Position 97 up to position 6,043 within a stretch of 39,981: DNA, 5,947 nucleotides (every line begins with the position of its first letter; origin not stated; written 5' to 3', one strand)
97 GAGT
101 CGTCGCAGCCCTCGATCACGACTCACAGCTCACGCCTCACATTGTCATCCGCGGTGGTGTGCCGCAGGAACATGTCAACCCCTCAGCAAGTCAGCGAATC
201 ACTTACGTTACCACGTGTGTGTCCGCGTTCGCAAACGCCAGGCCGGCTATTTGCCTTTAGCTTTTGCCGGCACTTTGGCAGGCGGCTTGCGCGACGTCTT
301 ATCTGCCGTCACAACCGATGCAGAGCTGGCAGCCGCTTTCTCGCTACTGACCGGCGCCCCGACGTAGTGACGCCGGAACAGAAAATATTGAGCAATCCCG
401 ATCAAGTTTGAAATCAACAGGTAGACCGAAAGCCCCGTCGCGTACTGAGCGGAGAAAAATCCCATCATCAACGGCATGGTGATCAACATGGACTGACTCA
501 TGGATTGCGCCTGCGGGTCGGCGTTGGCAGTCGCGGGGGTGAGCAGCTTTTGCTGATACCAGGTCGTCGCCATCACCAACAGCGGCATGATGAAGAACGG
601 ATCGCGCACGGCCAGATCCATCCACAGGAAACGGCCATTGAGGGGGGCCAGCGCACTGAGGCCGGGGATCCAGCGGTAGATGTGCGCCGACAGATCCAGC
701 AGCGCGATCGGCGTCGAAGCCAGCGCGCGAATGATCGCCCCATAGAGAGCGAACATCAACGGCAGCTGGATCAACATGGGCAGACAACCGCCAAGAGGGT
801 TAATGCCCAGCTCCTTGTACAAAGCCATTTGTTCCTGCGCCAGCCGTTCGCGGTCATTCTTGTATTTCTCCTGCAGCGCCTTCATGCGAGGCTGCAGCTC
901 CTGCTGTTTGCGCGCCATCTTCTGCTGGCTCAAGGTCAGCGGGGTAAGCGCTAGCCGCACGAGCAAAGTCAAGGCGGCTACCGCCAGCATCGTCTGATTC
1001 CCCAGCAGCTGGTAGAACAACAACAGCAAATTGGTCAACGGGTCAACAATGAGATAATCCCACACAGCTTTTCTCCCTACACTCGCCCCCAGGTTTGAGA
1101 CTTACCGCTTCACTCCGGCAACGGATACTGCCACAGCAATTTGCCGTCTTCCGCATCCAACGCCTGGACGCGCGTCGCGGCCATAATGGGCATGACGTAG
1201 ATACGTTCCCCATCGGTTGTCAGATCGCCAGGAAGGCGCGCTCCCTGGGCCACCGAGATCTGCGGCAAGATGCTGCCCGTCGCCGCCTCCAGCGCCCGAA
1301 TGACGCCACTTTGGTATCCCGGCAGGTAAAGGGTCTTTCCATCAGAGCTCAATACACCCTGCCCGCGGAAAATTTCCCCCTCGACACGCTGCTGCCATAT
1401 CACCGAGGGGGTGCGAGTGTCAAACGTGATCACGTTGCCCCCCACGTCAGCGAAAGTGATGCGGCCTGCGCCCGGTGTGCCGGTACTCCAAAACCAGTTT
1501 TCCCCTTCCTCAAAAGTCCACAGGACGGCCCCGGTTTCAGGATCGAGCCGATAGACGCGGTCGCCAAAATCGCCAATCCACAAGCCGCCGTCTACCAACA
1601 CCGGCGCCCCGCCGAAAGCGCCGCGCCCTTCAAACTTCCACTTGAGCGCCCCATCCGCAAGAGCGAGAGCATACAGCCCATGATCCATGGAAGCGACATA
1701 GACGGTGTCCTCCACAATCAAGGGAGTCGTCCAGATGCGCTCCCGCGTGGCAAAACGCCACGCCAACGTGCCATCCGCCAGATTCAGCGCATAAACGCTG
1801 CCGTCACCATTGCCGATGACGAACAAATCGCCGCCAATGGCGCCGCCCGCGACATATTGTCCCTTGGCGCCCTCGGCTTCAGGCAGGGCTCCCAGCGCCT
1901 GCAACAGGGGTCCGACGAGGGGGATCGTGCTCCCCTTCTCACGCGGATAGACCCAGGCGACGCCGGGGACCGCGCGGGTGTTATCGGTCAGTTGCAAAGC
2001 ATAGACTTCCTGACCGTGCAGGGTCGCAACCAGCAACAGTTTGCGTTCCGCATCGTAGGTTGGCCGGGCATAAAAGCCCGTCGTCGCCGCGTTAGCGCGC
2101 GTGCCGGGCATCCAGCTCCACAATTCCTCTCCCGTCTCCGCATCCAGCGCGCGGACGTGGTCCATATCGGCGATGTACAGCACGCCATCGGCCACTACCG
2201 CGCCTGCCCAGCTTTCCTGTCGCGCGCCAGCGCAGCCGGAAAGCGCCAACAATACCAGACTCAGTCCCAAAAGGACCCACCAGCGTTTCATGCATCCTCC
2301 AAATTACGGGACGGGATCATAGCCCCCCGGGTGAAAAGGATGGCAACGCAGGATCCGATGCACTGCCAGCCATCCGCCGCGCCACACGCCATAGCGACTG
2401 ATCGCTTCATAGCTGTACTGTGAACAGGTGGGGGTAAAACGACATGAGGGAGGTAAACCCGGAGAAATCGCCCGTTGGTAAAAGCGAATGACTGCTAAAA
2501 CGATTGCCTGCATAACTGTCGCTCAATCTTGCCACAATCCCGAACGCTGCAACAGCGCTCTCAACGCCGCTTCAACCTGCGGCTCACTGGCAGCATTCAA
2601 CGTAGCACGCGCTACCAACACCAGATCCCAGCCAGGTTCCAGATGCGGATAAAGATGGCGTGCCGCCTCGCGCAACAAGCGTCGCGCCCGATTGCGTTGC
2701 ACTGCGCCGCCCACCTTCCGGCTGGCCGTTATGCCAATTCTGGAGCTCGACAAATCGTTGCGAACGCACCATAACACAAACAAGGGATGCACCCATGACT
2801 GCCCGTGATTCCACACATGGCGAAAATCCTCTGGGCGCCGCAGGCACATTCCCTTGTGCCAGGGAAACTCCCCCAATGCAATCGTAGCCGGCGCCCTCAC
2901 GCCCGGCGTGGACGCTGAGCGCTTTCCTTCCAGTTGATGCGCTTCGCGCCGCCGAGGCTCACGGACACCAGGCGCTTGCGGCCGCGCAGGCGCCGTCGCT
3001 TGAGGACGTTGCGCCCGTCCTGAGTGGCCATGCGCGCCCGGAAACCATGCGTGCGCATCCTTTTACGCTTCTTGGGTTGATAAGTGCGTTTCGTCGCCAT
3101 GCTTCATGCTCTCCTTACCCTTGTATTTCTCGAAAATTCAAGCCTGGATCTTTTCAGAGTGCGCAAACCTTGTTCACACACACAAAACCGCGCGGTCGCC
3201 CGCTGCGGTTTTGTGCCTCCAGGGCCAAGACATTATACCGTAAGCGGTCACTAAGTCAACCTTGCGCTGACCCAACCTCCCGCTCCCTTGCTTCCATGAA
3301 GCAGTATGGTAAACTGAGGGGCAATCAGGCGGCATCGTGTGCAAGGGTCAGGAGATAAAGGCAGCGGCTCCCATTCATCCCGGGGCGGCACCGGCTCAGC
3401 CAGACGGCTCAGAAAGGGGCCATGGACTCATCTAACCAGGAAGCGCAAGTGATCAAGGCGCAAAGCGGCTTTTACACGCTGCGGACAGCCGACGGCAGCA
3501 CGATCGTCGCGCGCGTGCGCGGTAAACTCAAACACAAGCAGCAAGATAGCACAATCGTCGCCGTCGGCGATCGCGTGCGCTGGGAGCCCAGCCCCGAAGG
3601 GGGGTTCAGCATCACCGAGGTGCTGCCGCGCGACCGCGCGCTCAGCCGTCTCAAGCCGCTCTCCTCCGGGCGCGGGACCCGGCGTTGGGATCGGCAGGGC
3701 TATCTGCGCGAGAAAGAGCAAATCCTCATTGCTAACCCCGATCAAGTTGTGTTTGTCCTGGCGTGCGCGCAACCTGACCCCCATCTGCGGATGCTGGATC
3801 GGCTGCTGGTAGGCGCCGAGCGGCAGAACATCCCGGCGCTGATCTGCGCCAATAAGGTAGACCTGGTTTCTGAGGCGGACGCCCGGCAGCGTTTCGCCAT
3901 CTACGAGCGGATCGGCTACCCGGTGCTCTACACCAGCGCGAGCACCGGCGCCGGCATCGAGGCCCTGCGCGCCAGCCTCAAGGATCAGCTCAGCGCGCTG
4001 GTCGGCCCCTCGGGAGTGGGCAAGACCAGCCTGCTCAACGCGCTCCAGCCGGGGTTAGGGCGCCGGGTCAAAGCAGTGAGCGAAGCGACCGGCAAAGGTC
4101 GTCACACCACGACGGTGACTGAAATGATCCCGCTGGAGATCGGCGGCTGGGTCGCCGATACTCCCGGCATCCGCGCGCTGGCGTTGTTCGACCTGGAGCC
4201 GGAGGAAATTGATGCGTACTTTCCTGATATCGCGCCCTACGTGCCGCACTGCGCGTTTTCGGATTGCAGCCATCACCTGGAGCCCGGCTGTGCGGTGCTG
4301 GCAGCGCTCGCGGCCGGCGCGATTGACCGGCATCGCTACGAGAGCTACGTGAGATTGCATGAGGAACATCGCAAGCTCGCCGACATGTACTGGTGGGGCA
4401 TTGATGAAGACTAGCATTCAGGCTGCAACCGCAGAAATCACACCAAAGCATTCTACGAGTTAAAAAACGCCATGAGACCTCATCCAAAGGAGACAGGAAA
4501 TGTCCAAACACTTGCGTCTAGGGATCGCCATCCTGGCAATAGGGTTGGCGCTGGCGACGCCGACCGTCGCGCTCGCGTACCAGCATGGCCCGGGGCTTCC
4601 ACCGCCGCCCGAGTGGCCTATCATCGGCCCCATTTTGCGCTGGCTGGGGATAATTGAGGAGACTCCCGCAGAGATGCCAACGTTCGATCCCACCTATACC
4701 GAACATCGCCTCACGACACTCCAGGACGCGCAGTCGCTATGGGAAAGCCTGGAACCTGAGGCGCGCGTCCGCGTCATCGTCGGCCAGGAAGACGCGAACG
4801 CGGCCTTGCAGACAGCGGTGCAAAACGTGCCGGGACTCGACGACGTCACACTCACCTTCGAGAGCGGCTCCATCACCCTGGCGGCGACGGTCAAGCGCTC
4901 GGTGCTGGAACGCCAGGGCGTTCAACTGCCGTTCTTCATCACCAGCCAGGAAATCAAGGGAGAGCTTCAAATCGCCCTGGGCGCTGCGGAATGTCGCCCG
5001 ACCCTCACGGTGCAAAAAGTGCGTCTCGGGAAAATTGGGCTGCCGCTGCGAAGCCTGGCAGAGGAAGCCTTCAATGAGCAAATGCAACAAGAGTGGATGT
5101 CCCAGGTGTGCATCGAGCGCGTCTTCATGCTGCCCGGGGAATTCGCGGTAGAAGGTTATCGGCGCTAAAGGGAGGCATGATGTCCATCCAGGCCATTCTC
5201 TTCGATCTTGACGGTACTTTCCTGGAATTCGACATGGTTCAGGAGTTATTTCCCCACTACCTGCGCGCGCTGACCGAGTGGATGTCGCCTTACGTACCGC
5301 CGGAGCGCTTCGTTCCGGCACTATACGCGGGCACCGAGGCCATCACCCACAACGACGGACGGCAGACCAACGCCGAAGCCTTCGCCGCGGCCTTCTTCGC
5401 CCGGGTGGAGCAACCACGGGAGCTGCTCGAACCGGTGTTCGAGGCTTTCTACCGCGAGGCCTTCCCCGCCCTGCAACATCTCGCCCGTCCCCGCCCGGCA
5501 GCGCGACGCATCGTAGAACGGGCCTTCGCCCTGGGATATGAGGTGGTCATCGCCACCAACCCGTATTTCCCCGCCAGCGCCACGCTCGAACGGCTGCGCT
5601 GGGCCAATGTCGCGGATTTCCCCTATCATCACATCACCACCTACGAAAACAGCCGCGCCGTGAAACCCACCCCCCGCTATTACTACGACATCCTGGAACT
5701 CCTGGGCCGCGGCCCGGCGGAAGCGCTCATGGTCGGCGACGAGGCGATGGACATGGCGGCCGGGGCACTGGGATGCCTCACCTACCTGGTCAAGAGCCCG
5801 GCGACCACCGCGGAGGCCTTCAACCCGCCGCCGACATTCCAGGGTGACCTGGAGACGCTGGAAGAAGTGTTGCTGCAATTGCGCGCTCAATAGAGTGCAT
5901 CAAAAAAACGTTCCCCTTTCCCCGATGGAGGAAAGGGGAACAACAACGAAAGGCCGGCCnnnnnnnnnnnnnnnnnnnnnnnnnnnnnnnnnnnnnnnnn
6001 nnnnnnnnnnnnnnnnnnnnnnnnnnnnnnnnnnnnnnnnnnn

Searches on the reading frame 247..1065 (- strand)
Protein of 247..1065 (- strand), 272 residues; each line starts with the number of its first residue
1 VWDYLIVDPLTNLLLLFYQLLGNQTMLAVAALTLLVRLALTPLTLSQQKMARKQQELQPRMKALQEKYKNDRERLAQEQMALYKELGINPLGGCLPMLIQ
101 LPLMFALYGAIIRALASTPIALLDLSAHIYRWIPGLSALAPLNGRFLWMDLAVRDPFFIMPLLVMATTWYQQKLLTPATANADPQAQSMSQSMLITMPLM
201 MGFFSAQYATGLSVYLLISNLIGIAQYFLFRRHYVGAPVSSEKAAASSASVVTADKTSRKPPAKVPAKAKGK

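Call 48: search_protein_families(library=pfam, proteins=[window:247-1065:-], max_evalue=0.00001)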
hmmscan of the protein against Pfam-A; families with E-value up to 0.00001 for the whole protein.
window:247-1065:- (272 aa): 1 family
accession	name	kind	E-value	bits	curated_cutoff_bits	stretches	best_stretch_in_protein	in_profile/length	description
PF02096.25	60KD_IMP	-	1.8e-49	168.3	35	1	26-231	2-162/163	60Kd inner membrane protein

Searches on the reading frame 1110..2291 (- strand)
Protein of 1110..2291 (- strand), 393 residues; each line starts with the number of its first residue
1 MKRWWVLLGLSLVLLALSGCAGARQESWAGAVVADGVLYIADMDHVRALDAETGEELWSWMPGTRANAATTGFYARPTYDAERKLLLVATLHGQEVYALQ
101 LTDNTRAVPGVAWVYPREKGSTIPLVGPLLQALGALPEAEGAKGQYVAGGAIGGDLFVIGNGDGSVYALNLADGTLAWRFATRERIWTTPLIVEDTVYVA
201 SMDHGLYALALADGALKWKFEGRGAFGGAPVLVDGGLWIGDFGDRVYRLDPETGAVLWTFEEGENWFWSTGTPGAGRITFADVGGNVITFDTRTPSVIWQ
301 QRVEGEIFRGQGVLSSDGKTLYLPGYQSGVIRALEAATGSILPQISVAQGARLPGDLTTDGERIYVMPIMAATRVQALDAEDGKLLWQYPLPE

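Call 48: search_protein_families(library=pfam, proteins=[window:1110-2291:-], max_evalue=0.00001)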
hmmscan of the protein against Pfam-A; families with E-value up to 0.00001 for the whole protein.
window:1110-2291:- (393 aa): 3 families
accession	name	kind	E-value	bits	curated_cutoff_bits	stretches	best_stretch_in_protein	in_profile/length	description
PF13360.13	PQQ_2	-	2.5e-33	116.1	27.6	2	244-392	3-147/233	Outer membrane protein assembly factor BamB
PF13570.13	Beta-prop_ACSF4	-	7.4e-30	104.9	133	1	154-387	61-296/329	Beta-alanine-activating enzyme, beta-propeller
PF01011.28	PQQ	-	2.1e-17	63.5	26.7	0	29-76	51-99/595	Glucose/ethanol/alcohol dehydrogenase, beta-propeller domain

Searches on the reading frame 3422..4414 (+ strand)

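Call 48: search_protein_families(library=pfam, proteins=[window:3422-4414:+], max_evalue=0.00001)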
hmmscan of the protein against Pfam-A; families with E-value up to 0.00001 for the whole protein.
window:3422-4414:+ (330 aa): 3 families
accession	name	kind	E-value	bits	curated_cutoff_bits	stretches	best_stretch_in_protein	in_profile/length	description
PF03193.22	RsgA_GTPase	-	2.4e-52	177.7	30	1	91-255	4-173/174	RsgA GTPase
PF16745.11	RsgA_N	-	8.3e-10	38.7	27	1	9-56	3-46/54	RsgA N-terminal domain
PF01926.29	MMR_HSR1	-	8.2e-06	26.4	21.9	0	192-250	3-56/113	50S ribosome-binding GTPase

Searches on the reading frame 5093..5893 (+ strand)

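Call 48: search_protein_families(library=pfam, proteins=[window:5093-5893:+], max_evalue=0.00001)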
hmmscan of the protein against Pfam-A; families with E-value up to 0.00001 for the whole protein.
window:5093-5893:+ (266 aa): 3 families
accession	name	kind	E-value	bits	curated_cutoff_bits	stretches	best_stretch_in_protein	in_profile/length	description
PF00702.32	Hydrolase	-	2.5e-17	64.4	26.4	1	32-225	1-188/191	haloacid dehalogenase-like hydrolase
PF13419.12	HAD_2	-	2e-10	41.5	23.8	1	35-224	1-168/178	Haloacid dehalogenase-like hydrolase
PF13242.12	Hydrolase_like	-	5.3e-06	26.7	22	0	191-244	4-59/75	HAD-hyrolase-like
